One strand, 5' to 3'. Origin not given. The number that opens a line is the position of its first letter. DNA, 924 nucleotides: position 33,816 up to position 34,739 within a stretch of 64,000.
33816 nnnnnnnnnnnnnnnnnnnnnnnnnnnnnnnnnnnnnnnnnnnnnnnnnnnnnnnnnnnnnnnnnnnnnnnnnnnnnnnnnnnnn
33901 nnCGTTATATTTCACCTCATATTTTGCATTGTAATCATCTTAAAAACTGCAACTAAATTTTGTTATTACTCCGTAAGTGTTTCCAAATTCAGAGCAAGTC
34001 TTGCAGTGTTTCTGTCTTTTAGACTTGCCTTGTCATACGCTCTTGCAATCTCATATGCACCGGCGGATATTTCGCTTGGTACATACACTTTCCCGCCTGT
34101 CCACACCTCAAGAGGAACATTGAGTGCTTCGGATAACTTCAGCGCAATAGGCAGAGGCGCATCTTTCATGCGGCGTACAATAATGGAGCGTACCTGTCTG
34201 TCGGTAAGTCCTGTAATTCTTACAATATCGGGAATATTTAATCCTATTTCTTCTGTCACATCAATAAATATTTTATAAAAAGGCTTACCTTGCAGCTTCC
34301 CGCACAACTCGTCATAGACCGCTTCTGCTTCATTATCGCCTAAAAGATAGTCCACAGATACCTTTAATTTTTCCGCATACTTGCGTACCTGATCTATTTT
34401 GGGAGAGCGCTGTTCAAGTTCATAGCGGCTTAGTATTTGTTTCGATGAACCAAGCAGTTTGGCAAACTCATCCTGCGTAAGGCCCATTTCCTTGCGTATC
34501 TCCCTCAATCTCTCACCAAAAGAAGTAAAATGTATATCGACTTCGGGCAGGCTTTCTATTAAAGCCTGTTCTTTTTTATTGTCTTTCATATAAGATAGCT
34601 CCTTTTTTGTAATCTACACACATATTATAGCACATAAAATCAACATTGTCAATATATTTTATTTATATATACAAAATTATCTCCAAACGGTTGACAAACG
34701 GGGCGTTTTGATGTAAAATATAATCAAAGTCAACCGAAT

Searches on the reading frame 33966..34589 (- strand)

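Call 56: search_protein_families(library=pfam, proteins=[window:33966-34589:-], max_evalue=0.001)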
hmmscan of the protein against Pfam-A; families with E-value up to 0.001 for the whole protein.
window:33966-34589:- (207 aa): 5 families
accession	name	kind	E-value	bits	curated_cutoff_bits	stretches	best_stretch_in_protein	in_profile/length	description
PF01381.28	HTH_3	-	1.3e-18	67.2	23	1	28-82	1-55/55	Helix-turn-helix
PF12844.13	HTH_19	-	2.2e-15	56.7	30.2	1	25-83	1-59/64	Helix-turn-helix domain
PF13560.12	HTH_31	-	1.1e-09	38.9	27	1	24-80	2-59/64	Helix-turn-helix domain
PF13443.12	HTH_26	-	0.00015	22.4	22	0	27-80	1-55/63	Cro/C1-type HTH DNA-binding domain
PF15731.11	MqsA_antitoxin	-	0.00044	20.8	30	1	25-68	71-114/131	Antitoxin component of bacterial toxin-antitoxin system, MqsA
